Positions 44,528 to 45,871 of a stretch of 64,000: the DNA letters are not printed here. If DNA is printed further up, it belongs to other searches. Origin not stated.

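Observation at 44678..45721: Acylphosphatase fused to a cis-prenyltransferase (UppS-like)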

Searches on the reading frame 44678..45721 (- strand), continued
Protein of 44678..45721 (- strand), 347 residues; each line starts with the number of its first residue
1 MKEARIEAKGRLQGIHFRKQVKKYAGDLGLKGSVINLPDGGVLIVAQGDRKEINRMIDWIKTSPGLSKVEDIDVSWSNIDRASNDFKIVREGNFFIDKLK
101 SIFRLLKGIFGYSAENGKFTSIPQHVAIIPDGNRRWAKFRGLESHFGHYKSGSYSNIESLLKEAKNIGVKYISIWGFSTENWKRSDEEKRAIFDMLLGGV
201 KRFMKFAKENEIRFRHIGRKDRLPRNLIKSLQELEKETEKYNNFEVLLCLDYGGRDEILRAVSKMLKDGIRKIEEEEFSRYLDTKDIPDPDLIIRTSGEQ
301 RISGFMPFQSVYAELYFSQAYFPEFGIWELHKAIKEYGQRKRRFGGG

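Call 41: search_solved_structures(query=window:44678-45721:-, max_evalue=0.00001, show_alignments=0)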
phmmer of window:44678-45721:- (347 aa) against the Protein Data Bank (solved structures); distinct sequences matched with E-value up to 0.00001: 51.
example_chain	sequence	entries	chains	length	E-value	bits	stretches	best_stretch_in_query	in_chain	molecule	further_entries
3wyi_A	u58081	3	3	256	9.3e-50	173.1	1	112-346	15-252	Isoprenyl transferase | Undecaprenyl pyrophosphate synthase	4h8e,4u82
4q9m_A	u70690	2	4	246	3.3e-46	161.5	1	120-346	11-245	Isoprenyl transferase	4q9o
5kh2_A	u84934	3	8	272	3.8e-46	161.2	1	119-346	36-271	Isoprenyl transferase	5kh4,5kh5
7cpn_A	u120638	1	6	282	2.4e-44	155.3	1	122-346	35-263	Trans,polycis-polyprenyl diphosphate synthase ((2Z,6E)-farnesyl diphosphate specific)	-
7cpm_A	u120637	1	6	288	2.6e-44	155.2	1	122-346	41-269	Trans,polycis-polyprenyl diphosphate synthase ((2Z,6E)-farnesyl diphosphate specific)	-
8kga_A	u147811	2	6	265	3.9e-44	154.6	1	122-346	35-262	Dimethylallylcistransferase CPT1, chloroplastic,Dehydrodolichyl diphosphate synthase 2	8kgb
2vg2_A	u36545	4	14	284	2.7e-43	151.8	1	121-346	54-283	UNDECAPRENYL PYROPHOSPHATE SYNTHETASE | Decaprenyl diphosphate synthase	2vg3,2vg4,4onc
6ime_A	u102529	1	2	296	3.1e-43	151.6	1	121-346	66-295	Decaprenyl diphosphate synthase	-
1f75_A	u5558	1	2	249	3.3e-43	151.6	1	118-346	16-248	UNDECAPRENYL PYROPHOSPHATE SYNTHETASE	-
8wu6_A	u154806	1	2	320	9.2e-43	150.1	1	122-346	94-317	Nerylneryl diphosphate synthase CPT2, chloroplastic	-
7vpc_A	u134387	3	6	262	7.1e-42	147.2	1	122-346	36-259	Neryl-diphosphate synthase 1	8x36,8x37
8x35_A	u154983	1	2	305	1.1e-41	146.5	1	122-346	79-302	Neryl diphosphate synthase 1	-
7jli_A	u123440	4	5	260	4.4e-41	144.6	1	112-346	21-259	Isoprenyl transferase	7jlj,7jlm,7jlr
5hxn_A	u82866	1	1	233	1.4e-39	139.6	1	122-346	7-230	(2Z,6Z)-farnesyl diphosphate synthase, chloroplastic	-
2d2r_A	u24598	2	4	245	2.2e-39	139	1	118-345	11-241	Undecaprenyl Pyrophosphate Synthase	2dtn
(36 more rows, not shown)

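Call 78: fold_search(model_id=the predicted structure, library=pdb)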
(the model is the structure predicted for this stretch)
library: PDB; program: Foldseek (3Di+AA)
matches with E <= 10: 1567; with E <= 0.001: 297
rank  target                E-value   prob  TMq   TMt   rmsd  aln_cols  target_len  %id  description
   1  7cpn_A                1.7e-23  1.00  0.60  0.86   2.1       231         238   39  CRYSTAL STRUCTURE OF DODECAPRENYL DIPHOSPHATE SYNTHASE FROM THERMOBIFIDA FUSCA (released 2020-10-14)
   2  4onc_B                7.3e-23  1.00  0.60  0.74   2.4       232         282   38  Crystal Structure of Mycobacterium Tuberculosis Decaprenyl Diphosphate Synthase in Complex with BPH-640 (released 2014-04-02)
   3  7cpn_B                9.2e-23  1.00  0.59  0.88   1.8       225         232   39  CRYSTAL STRUCTURE OF DODECAPRENYL DIPHOSPHATE SYNTHASE FROM THERMOBIFIDA FUSCA (released 2020-10-14)
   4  2vg2_D                1.2e-22  1.00  0.60  0.73   2.2       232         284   38  Rv2361 with IPP (released 2007-11-13)
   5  7cpn_C                1.7e-22  1.00  0.59  0.88   1.9       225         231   39  CRYSTAL STRUCTURE OF DODECAPRENYL DIPHOSPHATE SYNTHASE FROM THERMOBIFIDA FUSCA (released 2020-10-14)
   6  9a7x_A                2.1e-22  1.00  0.61  0.80   4.6       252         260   34  Integrative model of ISPT-SYA by crosslinking MS and deep learning (released 2024-09-18)
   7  7cpm_A                2.4e-22  1.00  0.59  0.83   1.9       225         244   39  CRYSTAL STRUCTURE OF DODECAPRENYL DIPHOSPHATE SYNTHASE FROM THERMOBIFIDA FUSCA (released 2020-10-14)
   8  2vg2_A                2.7e-22  1.00  0.61  0.74   2.1       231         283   38  Rv2361 with IPP (released 2007-11-13)
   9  4q9o_A                3.0e-22  1.00  0.58  0.83   2.4       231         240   38  Crystal structure of Upps + inhibitor (released 2014-10-15)
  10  7cpn_F                3.2e-22  1.00  0.59  0.87   1.9       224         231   38  CRYSTAL STRUCTURE OF DODECAPRENYL DIPHOSPHATE SYNTHASE FROM THERMOBIFIDA FUSCA (released 2020-10-14)
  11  7jlm_A                3.6e-22  1.00  0.60  0.87   2.3       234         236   34  Crystal structure of Bacillus subtilis UppS in complex with MAC-0547630 (released 2021-08-04)
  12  8kgb_C                3.6e-22  1.00  0.59  0.82   2.5       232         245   37  SlNDPS1-AtcPT4 Chimera complexed with GSPP, Mg2+, and IPP (released 2024-08-21)
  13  7cpm_E                5.7e-22  1.00  0.59  0.83   1.9       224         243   38  CRYSTAL STRUCTURE OF DODECAPRENYL DIPHOSPHATE SYNTHASE FROM THERMOBIFIDA FUSCA (released 2020-10-14)
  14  5kh4_A                5.7e-22  1.00  0.57  0.84   2.4       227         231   38  Crystal Structure of Steptococcus pneumoniae Undecaprenyl pyrophosphate Synthase (UPPS) with FARNESYL DIPHOSPHATE (released 2016-07-20)
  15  2vg2_C                6.8e-22  1.00  0.60  0.73   2.2       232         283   38  Rv2361 with IPP (released 2007-11-13)
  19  4h8e                  9.7e-22  1.00  0.61  0.88   2.4       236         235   38  Structure of S. aureus undecaprenyl diphosphate synthase in complex with FPP and sulfate (released 2012-12-19)
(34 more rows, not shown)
